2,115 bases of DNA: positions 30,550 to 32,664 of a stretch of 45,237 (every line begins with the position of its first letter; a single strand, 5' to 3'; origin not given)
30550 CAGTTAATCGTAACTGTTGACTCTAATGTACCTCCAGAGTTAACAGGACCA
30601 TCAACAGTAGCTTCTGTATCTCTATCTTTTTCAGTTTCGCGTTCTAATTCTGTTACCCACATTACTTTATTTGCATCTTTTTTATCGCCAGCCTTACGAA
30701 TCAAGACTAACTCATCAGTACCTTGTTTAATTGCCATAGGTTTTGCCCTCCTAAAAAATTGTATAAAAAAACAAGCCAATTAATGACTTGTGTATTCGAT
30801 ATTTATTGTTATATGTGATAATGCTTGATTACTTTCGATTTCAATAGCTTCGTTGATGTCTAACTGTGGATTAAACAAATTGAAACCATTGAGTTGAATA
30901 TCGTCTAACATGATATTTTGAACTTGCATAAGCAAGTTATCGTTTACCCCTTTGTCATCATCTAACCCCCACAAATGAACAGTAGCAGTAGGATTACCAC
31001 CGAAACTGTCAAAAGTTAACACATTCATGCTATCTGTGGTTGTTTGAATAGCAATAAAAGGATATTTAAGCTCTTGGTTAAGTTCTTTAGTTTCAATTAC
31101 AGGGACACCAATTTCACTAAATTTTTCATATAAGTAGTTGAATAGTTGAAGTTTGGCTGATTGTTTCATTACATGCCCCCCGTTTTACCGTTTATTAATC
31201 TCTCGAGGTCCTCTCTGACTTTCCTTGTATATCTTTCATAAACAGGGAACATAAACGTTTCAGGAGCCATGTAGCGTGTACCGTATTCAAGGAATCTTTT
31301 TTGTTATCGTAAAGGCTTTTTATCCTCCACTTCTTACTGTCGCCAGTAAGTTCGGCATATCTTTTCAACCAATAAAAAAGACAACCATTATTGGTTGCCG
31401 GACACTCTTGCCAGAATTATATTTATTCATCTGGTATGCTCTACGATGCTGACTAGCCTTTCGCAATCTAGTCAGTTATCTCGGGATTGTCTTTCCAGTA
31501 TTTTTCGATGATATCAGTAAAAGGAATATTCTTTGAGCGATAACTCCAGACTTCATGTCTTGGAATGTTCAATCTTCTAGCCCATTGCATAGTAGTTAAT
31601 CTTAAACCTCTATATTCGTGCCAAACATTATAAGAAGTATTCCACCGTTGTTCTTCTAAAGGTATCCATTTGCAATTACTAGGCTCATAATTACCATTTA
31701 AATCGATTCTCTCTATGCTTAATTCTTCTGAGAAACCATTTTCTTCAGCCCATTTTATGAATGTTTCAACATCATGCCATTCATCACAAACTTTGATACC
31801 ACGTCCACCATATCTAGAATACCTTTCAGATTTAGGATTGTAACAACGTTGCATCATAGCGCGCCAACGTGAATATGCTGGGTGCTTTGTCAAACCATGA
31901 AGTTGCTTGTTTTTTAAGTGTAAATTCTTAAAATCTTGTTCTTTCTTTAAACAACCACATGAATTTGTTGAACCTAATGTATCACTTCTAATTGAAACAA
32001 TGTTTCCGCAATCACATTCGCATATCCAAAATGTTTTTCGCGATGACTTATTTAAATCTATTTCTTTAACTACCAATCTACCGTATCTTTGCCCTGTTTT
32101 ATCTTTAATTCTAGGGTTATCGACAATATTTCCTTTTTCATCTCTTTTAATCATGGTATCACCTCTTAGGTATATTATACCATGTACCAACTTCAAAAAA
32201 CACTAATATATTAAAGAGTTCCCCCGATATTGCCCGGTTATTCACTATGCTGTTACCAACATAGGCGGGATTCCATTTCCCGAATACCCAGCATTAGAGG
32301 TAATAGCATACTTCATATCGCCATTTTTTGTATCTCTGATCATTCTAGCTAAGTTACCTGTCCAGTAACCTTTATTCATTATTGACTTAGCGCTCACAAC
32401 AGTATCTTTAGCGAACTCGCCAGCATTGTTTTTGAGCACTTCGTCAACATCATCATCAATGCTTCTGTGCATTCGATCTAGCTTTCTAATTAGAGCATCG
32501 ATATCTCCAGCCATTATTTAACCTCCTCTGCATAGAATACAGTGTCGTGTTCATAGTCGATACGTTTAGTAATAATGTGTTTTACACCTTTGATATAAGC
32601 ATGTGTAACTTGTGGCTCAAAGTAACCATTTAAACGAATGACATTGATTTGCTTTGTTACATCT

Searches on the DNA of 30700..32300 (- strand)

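Call 52: search_rna_families(source=window, start=30700, end=32300, threshold=evalue, max_evalue=10, show_alignments=2)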
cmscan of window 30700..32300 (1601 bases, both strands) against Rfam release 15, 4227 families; matches with E-value up to 10: 7.
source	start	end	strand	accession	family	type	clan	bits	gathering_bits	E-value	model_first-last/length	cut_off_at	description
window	31720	31794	-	RF00342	snoZ40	Gene; snRNA; snoRNA; CD-box;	-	25.1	50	0.025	1-73/73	no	Small nucleolar RNA Z40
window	31101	31180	-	RF00136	SNORD81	Gene; snRNA; snoRNA; CD-box;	CL00050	19.1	50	3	1-77/77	no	Small nucleolar RNA SNORD81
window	30938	30992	+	RF02125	JPX_2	Gene; lncRNA;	-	16.6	48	2.2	1-69/69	no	JPX transcript, XIST activator conserved region 2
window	31620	31699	-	RF01880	Xist_exon1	Gene; lncRNA;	-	15.7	50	0.22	1-85/85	no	X-chromosome inactivation gene exon 1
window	31131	31161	+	RF01150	sR11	Gene; snRNA; snoRNA; CD-box;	-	15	39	8.2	27-57/57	no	Small nucleolar RNA sR11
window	31501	31566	+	RF00277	SNORD49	Gene; snRNA; snoRNA; CD-box;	CL00062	12.1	37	9.6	1-71/71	no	Small nucleolar RNA SNORD49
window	31870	31950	+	RF01295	SCARNA7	Gene; snRNA; snoRNA; scaRNA;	-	11.8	65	2.9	1-330/330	no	Small Cajal body-specific RNA 7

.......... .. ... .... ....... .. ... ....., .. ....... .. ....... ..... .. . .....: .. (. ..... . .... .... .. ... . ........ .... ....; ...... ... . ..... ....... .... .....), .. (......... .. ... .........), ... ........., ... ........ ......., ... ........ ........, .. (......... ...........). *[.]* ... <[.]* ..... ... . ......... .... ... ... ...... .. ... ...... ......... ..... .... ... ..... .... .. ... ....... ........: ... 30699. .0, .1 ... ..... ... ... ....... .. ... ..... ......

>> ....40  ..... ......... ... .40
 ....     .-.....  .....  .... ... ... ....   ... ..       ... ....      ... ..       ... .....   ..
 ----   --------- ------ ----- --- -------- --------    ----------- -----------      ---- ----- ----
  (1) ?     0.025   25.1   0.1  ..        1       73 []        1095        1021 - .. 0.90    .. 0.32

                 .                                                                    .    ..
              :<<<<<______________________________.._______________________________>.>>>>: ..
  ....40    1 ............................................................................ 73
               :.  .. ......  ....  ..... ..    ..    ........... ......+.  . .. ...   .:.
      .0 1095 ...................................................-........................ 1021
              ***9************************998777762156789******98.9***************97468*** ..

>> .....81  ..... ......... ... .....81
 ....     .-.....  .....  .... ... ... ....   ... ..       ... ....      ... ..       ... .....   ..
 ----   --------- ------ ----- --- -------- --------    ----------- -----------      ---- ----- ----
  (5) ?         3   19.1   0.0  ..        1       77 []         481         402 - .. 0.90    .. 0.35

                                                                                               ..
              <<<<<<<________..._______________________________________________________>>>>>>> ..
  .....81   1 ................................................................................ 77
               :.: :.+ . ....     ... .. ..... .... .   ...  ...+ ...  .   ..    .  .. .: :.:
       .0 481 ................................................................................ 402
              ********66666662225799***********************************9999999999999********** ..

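Call 69: search_dna_similar(query=window:31296-32278:-, collection=phages, mode=distant, max_rows=20)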
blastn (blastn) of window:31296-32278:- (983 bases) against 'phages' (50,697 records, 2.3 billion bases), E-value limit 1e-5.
Records with a match: 84; places in all: 88; records where one place covers at least 80% of the query: 1.
Best place of each record, by identity: 90-95% 16; 80-90% 20; 60-80% 48.
By first word of the organism name: Staphylococcus 41; Clostridium 14; Bacillus 7; uncultured 5; Clostridioides 4; Streptococcus 3; Bacteriophage 3; Lactobacillus 2; Leptolyngbya 1; Arcanobacterium 1; and 3 more.
By host as written in the record: - 13; Staphylococcus sp. 13; Clostridium perfringens 11; Staphylococcus aureus 5; Mammaliicoccus sciuri C6854 3; Staphylococcus epidermidis 2; Staphylococcus sp. ATCC 25923 2; Staphylococcus aureus ATCC 25923 2; and 30 more.
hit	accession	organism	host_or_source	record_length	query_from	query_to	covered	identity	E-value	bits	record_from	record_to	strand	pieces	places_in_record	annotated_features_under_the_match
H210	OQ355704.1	Staphylococcus phage vB_SepS_BE28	Staphylococcus epidermidis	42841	21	978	97%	69.3%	4e-94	352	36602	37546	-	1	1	HNH endonuclease | hypothetical protein | tail completion or Neck1 protein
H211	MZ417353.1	Staphylococcus phage PG-2021_93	Staphylococcus epidermidis S414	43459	240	979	75%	70.2%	1e-87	329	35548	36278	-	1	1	record has no annotation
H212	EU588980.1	Clostridium phage phiCP39-O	Clostridium perfringens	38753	240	616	38%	65.4%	3e-13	82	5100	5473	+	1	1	hypothetical protein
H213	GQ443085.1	Clostridium phage phiCP26F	Clostridium perfringens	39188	240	616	38%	65.4%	3e-13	82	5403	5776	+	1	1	phi26F_gp6: hypothetical protein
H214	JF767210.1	Clostridium phage phiCP9O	Clostridium perfringens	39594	240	616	38%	65.4%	3e-13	82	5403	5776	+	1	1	hypothetical protein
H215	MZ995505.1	Clostridium phage vB_CpeP_PMQ04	Clostridium perfringens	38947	240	616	38%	65.4%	3e-13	82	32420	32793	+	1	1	hypothetical protein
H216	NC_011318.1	Clostridium phage phiCP39-O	Clostridium perfringens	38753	240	616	38%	65.4%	3e-13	82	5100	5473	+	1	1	HNH endonuclease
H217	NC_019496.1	Clostridium phage phiCP26F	Clostridium perfringens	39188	240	616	38%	65.4%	3e-13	82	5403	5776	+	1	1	phi26F_gp6: HNH endonuclease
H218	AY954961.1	Staphylococcus phage ROSA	-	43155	240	979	31%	81.5%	2e-59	294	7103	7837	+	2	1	ORF019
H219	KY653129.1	Staphylococcus phage IME1365_01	Staphylococcus haemolyticus IME1365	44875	240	979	31%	81.5%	2e-59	294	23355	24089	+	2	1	hypothetical protein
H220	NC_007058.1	Staphylococcus phage ROSA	Staphylococcus aureus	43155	240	979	31%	81.5%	2e-59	294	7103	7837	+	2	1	HNH endonuclease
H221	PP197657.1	Staphylococcus phage Rosita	Staphylococcus aureus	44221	240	979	31%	81.5%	2e-59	294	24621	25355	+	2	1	deoxyuridine 5'-triphosphate nucleotidohydrolase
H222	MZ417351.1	Staphylococcus phage PG-2021_90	Staphylococcus epidermidis NCC 100655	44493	777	978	21%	85.2%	4e-57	228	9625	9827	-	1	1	record has no annotation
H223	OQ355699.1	Staphylococcus phage vB_SepS_BE20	Staphylococcus epidermidis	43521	785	978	20%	83.5%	1e-50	206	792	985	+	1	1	hypothetical protein (x2) | HNH endonuclease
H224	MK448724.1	Streptococcus phage Javan273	Streptococcus iniae Si1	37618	412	616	21%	70.0%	2e-15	90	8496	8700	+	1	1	hypothetical protein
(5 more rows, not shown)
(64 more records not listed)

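Call 79: get_annotated_region(hit=H210, flank=500)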
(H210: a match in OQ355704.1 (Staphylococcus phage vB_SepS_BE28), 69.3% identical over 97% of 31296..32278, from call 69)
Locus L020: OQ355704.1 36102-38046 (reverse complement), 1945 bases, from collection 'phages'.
description: Staphylococcus phage vB_SepS_BE28, complete genome.
organism: Staphylococcus phage vB_SepS_BE28 (NCBI taxid 3028901)
taxonomy: Viruses; Duplodnaviria; Heunggongvirae; Uroviricota; Caudoviricetes; Rockefellervirus
host: Staphylococcus epidermidis; source: Human skin; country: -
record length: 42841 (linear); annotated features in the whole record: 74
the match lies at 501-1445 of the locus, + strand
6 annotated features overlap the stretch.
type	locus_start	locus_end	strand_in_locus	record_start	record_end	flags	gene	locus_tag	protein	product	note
CDS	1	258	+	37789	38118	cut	-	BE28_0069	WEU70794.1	hypothetical protein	-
CDS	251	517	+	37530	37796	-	-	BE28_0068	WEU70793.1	tail completion or Neck1 protein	-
CDS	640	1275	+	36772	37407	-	-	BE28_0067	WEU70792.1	HNH endonuclease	-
CDS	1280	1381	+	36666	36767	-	-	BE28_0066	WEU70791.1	hypothetical protein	-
CDS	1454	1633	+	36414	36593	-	-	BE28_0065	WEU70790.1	hypothetical protein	-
CDS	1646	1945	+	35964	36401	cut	-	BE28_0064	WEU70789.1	tail terminator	-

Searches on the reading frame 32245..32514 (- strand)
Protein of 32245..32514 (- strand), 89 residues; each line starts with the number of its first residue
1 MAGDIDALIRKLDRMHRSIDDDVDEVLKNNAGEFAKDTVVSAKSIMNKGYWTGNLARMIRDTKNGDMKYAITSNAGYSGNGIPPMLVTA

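Call 82: find_encoding_contigs(protein=window:32245-32514:-, flank=2500, max_places=8)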
Protein window:32245-32514:- (89 aa): 24 contigs read that carry it; 7 places shown.
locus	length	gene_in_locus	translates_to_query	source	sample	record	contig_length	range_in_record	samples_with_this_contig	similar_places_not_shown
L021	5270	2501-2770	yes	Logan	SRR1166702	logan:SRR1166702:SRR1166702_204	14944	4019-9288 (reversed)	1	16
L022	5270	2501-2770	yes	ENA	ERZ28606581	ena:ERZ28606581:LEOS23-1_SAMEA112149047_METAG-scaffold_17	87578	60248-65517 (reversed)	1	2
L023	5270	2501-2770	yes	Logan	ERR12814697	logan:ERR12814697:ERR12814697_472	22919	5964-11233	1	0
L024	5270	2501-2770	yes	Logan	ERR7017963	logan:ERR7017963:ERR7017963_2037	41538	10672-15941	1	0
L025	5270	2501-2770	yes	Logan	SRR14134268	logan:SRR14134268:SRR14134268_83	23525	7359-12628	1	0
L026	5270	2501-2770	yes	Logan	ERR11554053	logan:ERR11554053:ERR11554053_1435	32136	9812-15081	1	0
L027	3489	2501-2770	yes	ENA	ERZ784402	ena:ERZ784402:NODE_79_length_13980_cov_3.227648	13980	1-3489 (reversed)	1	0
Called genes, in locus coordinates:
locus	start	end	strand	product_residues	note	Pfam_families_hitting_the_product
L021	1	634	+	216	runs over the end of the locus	-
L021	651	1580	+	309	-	PF05065:Phage_capsid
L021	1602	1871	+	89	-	-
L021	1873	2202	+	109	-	PF05135:Phage_connect_1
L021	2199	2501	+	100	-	-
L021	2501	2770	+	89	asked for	PF04883:HK97-gp10_like (weak)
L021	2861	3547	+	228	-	-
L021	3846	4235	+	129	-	-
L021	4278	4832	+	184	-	PF06199:Phage_tail_2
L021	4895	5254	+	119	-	PF12363:Phage_TAC_12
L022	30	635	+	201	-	-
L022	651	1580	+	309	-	PF05065:Phage_capsid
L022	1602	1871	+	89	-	-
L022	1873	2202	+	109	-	PF05135:Phage_connect_1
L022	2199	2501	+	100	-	-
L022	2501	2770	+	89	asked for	PF04883:HK97-gp10_like (weak)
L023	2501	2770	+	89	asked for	PF04883:HK97-gp10_like (weak)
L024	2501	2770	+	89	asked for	PF04883:HK97-gp10_like (weak)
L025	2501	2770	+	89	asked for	PF04883:HK97-gp10_like (weak)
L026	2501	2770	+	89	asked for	PF04883:HK97-gp10_like (weak)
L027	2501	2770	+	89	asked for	PF04883:HK97-gp10_like (weak)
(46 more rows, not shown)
